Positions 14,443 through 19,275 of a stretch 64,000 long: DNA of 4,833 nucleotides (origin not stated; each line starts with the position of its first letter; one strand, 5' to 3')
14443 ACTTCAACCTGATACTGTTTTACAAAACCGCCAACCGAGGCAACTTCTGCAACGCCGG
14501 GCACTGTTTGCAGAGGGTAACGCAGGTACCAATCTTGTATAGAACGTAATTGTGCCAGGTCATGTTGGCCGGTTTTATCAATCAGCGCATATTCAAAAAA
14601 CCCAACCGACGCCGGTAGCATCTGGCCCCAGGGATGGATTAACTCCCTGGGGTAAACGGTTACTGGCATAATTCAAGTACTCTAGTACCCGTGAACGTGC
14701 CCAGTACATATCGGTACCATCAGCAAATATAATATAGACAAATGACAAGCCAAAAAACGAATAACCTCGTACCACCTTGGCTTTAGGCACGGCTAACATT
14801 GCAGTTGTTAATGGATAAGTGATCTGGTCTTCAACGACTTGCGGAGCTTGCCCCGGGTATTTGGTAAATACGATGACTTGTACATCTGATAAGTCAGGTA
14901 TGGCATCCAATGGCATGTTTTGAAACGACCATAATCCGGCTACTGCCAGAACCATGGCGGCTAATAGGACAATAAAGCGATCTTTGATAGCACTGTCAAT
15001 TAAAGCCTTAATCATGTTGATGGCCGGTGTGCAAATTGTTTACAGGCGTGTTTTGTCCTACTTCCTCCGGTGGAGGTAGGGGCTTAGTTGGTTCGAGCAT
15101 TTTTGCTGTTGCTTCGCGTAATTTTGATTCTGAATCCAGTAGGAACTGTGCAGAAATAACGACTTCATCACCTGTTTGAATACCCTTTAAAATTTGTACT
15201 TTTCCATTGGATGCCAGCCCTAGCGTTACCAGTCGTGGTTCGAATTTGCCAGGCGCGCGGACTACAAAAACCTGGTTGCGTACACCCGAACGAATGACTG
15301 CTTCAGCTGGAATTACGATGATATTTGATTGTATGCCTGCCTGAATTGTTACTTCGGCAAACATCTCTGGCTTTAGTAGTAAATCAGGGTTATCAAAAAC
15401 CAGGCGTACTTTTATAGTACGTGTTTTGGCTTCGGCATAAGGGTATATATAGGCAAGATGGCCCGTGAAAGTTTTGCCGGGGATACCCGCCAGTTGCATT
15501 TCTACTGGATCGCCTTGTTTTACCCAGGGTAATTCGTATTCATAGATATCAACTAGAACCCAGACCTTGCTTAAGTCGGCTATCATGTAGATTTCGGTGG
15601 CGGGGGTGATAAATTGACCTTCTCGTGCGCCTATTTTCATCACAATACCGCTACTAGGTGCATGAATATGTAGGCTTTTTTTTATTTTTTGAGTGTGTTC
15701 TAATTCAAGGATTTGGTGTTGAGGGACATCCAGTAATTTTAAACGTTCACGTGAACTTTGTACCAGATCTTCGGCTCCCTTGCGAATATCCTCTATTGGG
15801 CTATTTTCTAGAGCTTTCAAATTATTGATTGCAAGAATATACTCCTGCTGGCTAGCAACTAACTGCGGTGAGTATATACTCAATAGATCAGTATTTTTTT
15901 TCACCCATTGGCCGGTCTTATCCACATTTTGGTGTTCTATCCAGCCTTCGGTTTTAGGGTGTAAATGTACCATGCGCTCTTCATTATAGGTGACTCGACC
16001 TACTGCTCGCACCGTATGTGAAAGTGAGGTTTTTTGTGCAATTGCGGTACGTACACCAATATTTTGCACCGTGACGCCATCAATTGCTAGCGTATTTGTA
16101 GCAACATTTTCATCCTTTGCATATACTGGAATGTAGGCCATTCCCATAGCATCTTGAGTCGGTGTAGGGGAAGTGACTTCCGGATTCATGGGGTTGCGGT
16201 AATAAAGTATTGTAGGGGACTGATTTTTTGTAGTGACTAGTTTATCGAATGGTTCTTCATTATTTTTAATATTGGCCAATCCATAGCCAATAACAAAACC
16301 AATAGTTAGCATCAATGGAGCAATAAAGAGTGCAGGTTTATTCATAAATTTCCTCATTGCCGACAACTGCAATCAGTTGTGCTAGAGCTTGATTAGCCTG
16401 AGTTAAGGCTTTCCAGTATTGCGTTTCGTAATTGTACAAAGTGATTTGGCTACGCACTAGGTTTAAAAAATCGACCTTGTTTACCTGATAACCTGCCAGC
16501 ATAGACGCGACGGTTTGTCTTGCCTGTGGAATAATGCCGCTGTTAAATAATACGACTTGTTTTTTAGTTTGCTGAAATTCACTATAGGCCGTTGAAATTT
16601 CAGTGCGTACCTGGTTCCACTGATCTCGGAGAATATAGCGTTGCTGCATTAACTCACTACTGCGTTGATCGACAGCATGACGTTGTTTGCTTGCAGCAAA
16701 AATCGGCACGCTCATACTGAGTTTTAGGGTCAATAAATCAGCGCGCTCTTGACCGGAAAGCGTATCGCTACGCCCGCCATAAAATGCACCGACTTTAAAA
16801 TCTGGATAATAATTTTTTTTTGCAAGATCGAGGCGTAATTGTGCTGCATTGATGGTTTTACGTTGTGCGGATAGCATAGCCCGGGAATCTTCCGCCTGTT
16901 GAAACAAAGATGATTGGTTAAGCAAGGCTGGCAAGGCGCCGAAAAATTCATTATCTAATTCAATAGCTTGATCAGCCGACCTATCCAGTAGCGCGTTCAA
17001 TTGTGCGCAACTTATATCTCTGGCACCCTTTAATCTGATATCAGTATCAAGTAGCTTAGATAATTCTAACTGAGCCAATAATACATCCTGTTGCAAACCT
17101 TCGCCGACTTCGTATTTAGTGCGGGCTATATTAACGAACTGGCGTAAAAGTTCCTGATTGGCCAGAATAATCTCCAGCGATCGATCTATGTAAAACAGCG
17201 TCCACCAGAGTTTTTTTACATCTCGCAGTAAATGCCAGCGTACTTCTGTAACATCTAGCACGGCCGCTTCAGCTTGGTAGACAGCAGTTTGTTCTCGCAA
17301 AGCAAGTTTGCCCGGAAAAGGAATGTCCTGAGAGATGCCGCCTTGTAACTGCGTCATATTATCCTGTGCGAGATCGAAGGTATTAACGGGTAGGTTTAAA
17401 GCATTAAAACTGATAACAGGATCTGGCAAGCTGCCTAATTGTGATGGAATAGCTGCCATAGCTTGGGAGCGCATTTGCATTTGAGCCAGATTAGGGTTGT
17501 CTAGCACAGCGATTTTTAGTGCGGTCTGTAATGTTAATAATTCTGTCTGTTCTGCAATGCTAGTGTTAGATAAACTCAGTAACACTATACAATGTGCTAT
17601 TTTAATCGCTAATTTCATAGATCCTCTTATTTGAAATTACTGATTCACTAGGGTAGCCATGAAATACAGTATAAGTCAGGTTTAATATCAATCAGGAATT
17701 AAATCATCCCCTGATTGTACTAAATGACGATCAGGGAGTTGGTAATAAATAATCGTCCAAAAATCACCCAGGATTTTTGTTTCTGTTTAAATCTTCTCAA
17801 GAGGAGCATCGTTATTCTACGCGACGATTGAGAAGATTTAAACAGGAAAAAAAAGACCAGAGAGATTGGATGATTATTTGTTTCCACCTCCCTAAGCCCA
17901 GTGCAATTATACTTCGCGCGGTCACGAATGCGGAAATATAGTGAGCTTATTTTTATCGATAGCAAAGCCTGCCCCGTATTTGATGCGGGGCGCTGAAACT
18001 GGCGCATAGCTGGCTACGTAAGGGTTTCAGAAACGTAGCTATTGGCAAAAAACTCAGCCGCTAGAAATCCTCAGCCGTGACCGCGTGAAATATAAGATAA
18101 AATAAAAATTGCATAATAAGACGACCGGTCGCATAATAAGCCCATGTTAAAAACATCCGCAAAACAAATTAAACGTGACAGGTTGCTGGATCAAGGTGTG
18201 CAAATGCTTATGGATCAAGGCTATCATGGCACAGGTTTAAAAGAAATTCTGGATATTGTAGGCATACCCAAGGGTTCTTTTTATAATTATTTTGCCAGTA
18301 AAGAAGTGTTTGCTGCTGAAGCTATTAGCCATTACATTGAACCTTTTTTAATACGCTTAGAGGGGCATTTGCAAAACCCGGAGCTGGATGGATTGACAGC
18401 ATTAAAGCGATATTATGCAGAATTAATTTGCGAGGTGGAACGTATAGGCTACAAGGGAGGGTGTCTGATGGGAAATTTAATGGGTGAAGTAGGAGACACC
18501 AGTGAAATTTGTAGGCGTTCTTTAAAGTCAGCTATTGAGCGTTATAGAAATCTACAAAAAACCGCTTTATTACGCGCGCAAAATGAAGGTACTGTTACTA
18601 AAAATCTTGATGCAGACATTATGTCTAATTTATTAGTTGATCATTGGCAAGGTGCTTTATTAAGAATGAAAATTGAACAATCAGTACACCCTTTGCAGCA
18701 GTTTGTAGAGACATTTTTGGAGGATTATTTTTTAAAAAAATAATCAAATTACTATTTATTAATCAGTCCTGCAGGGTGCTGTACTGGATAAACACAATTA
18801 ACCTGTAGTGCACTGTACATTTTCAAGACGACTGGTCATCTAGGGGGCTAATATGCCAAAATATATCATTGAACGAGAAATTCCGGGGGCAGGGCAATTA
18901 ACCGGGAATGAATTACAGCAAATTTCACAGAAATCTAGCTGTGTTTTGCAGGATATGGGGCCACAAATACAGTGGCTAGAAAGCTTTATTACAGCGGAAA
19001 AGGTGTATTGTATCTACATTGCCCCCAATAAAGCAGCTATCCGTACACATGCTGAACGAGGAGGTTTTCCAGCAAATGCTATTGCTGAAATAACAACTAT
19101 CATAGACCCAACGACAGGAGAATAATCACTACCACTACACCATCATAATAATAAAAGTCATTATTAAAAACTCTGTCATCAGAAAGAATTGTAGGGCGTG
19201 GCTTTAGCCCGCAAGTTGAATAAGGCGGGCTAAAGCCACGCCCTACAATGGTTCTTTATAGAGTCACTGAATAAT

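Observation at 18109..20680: NemR-like TetR repressor with two matching operators appears to control methanethiol oxidase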

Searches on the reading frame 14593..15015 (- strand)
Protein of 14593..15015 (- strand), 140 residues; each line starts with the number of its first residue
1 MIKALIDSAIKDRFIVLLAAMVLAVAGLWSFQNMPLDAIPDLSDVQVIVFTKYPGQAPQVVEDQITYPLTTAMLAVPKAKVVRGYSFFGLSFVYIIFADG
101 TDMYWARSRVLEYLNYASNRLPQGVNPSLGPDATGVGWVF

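Call 78: search_protein_families(library=pfam, proteins=[window:14593-15015:-], max_evalue=0.001)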
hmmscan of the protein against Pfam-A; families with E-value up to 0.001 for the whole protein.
window:14593-15015:- (140 aa): 1 family
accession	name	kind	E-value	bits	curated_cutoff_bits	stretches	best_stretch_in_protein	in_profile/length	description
PF00873.25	ACR_tran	-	1.3e-28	99.7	28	1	6-135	2-132/1021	AcrB/AcrD/AcrF family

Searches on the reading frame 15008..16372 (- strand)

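Call 78: search_protein_families(library=pfam, proteins=[window:15008-16372:-], max_evalue=0.001)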
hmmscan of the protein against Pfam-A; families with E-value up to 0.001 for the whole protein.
window:15008-16372:- (454 aa): 2 families
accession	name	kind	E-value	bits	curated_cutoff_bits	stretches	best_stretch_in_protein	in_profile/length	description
PF16576.10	HlyD_D23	-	2.4e-81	272.5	30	1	117-339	2-214/214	Barrel-sandwich domain of CusB or HlyD membrane-fusion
PF13437.12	HlyD_3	-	2.3e-18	67.3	22.2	1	236-335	2-105/106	HlyD family secretion protein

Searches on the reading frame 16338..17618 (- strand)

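Call 78: search_protein_families(library=pfam, proteins=[window:16338-17618:-], max_evalue=0.001)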
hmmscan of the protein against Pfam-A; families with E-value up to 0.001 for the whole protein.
window:16338-17618:- (426 aa): 1 family
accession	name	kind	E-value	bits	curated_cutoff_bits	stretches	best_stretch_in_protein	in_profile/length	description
PF02321.23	OEP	-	4.8e-39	134.5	22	2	238-420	4-187/187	Outer membrane efflux protein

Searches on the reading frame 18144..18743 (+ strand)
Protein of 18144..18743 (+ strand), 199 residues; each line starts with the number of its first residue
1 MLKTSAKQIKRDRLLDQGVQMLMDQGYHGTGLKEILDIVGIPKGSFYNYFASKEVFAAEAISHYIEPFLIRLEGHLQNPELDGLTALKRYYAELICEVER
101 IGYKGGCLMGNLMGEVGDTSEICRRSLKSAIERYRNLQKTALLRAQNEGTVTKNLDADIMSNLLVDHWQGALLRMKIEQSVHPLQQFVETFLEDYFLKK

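Call 3: search_protein_families(library=pfam, proteins=[window:18144-18743:+], max_evalue=0.01)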
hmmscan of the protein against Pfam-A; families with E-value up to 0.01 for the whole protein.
window:18144-18743:+ (199 aa): 3 families
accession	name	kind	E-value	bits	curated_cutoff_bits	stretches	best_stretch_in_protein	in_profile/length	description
PF16925.10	TetR_C_13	-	1.8e-16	60.9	27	1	83-191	1-109/109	Tetracyclin repressor-like, C-terminal domain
PF00440.29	TetR_N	-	4.3e-10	39.6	24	1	14-59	1-46/47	Bacterial regulatory proteins, tetR family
PF21993.1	TetR_C_13_2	-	6e-08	33.3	27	1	85-188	3-101/103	Transcriptional regulator LmrA/YxaF-like, C-terminal domain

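Call 4: search_protein_families(library=ncbifam, proteins=[window:18144-18743:+], max_evalue=0.01)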
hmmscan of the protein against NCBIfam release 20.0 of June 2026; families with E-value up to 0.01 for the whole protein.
window:18144-18743:+ (199 aa): 17 families
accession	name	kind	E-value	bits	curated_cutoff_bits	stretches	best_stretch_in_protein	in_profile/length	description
NF051457.1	acryl_TF_AcuR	equivalog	9.3e-44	149.1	247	1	8-193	16-201/204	acrylate utilization transcriptional regulator AcuR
NF058643.1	TranRegCurRPseudo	equivalog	8.5e-29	100.6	300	1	10-190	8-187/193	TetR family transcriptional repressor CurR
NF041196.1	ScbR_bind_reg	equivalog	4.7e-10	40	150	1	11-191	8-181/191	ScbR family autoregulator-binding transcription factor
NF011584.0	PRK15008.1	equivalog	2.2e-06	27.6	230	1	5-100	14-106/212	HTH-type transcriptional regulator RutR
NF053731.1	TransRegFasRMycb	equivalog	2.5e-06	27.4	330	1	8-68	10-70/199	HTH-type transcriptional activator FasR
NF051852.1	efflux_TF_MtrR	exception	6.6e-06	26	280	1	4-190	4-192/205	multidrug efflux system transcriptional repressor MtrR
NF037937.1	septum_RefZ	equivalog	4.4e-05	23.5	180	1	11-91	1-82/195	forespore capture DNA-binding protein RefZ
NF053878.1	FATransRegFadRBac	equivalog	6.3e-05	22.8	200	1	10-162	4-151/190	fatty acid metabolism transcriptional regulator FadR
TIGR03384.1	betaine_BetI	equivalog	8.7e-05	22.3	201.3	1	3-74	2-73/189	choline-binding transcriptional repressor BetI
NF050111.1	TransRegSACE7040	equivalog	0.00016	21.6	250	1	10-60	2-52/186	SACE_7040 family transcriptional regulator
NF001978.0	PRK00767.1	equivalog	0.00037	20.4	118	1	1-78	1-78/197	transcriptional regulator BetI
TIGR03613.1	RutR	equivalog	0.00059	19.7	368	1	6-74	5-73/202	pyrimidine utilization regulatory protein R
NF007430.0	PRK09975.1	equivalog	0.0012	18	274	0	8-60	9-62/220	acrEF/envCD operon transcriptional regulator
TIGR03968.1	mycofact_TetR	equivalog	0.0028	17.2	224.9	1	10-54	10-54/190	mycofactocin system transcriptional regulator MftR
NF053516.1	TranRepPrsAVib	equivalog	0.003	17.4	300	1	6-78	3-75/208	TetR family transcriptional repressor PsrA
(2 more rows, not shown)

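Call 21: search_solved_structures(query=window:18144-18743:+, max_evalue=0.00001, show_alignments=3)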
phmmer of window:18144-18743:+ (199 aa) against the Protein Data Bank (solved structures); distinct sequences matched with E-value up to 0.00001: 12.
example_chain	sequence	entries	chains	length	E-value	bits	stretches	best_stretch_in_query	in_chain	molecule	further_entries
3knw_A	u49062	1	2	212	9.1e-25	90.8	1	7-190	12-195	Putative transcriptional regulator (TetR/AcrR family)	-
3bru_A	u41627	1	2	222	2.3e-22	83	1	11-193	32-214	Regulatory protein, TetR family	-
3rd3_A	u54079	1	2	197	3.3e-21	79.2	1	3-190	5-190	Probable transcriptional regulator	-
4l62_A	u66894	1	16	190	7.7e-21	78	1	11-190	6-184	Transcriptional regulator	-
4yze_A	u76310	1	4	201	1.5e-20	77.1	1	10-186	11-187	HTH-type transcriptional repressor NemR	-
3qbm_A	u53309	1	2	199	1.2e-15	61.1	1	8-195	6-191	TetR transcriptional regulator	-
6zui_A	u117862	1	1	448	1e-14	58.1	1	10-110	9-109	HTH-type transcriptional repressor NemR,Green fluorescent protein,Green fluorescent protei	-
1sgm_A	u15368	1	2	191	2.3e-07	34.1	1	10-122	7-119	Putative HTH-type transcriptional regulator yxaF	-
9b7y_A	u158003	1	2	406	2.5e-06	30.7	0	10-62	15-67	Transcriptional repressor Mce3R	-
2zcn_A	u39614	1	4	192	5e-06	29.7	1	11-86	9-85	Biofilm operon icaABCD HTH-type negative transcriptional regulator icaR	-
2eh3_A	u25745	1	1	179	7.3e-06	29.2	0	11-69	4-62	Transcriptional regulator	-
2zcm_A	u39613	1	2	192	8.9e-06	28.9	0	11-85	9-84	Biofilm operon icaABCD HTH-type negative transcriptional regulator icaR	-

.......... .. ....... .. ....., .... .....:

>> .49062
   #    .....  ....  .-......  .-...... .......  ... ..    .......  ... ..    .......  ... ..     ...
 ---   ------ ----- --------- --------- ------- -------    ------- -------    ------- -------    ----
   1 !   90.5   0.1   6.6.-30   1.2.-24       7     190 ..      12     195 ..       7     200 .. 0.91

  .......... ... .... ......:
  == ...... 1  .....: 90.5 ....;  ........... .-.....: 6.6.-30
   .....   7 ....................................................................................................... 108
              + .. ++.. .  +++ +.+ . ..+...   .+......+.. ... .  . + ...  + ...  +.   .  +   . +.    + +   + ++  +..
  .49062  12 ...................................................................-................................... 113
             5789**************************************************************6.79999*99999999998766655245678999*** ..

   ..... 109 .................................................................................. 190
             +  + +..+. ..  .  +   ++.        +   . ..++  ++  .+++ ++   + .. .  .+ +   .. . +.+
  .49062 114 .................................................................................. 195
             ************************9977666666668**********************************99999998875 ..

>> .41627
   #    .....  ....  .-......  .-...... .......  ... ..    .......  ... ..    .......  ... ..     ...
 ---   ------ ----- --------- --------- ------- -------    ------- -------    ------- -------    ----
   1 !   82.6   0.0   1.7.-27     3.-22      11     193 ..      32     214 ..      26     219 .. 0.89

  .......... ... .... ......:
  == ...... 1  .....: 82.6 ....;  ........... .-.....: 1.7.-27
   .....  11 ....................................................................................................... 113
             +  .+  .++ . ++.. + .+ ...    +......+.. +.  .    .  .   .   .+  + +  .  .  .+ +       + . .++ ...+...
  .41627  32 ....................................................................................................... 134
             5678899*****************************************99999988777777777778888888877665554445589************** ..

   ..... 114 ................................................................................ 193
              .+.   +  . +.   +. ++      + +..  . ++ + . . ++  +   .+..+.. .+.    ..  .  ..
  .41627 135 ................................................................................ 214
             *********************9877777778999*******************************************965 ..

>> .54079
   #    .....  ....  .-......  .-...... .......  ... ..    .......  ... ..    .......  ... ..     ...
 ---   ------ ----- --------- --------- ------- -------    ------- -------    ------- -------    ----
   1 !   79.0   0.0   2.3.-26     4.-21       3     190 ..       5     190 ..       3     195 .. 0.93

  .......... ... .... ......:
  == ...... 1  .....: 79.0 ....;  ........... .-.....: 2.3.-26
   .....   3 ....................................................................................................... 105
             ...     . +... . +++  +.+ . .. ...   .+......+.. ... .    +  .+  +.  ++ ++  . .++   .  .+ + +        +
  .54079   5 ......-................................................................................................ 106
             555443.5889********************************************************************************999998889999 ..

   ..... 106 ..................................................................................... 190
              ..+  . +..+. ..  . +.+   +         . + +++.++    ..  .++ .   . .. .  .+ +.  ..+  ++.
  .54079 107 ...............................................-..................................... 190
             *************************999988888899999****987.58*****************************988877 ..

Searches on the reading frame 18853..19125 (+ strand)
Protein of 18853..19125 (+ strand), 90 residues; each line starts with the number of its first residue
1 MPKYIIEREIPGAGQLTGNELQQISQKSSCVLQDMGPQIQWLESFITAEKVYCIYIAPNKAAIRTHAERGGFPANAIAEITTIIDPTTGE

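Call 3: search_protein_families(library=pfam, proteins=[window:18853-19125:+], max_evalue=0.01)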
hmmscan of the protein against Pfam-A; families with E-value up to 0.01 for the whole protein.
window:18853-19125:+ (90 aa): 1 family
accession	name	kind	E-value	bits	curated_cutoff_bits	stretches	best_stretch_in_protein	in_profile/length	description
PF14026.12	SCO4226-like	-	3.7e-26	91.6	28.5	1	4-80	1-76/76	Nickel responsive protein SCO4226-like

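Call 4: search_protein_families(library=ncbifam, proteins=[window:18853-19125:+], max_evalue=0.01)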
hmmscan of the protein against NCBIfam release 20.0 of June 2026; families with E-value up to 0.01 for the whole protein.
window:18853-19125:+ (90 aa): 1 family
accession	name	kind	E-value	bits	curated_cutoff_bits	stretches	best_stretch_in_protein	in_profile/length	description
NF033706.1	Ni_bind_SCO4226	equivalog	0.0012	18.8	125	1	46-82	44-80/82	SCO4226 family nickel-binding protein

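Call 53: search_solved_structures(query=window:18853-19125:+, max_evalue=1, show_alignments=2)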
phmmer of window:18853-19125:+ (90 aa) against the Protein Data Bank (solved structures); distinct sequences matched with E-value up to 1: 1.
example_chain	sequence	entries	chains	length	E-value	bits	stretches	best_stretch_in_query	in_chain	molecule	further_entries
4oi3_A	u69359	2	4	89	0.14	15.6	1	14-80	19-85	Nickel responsive protein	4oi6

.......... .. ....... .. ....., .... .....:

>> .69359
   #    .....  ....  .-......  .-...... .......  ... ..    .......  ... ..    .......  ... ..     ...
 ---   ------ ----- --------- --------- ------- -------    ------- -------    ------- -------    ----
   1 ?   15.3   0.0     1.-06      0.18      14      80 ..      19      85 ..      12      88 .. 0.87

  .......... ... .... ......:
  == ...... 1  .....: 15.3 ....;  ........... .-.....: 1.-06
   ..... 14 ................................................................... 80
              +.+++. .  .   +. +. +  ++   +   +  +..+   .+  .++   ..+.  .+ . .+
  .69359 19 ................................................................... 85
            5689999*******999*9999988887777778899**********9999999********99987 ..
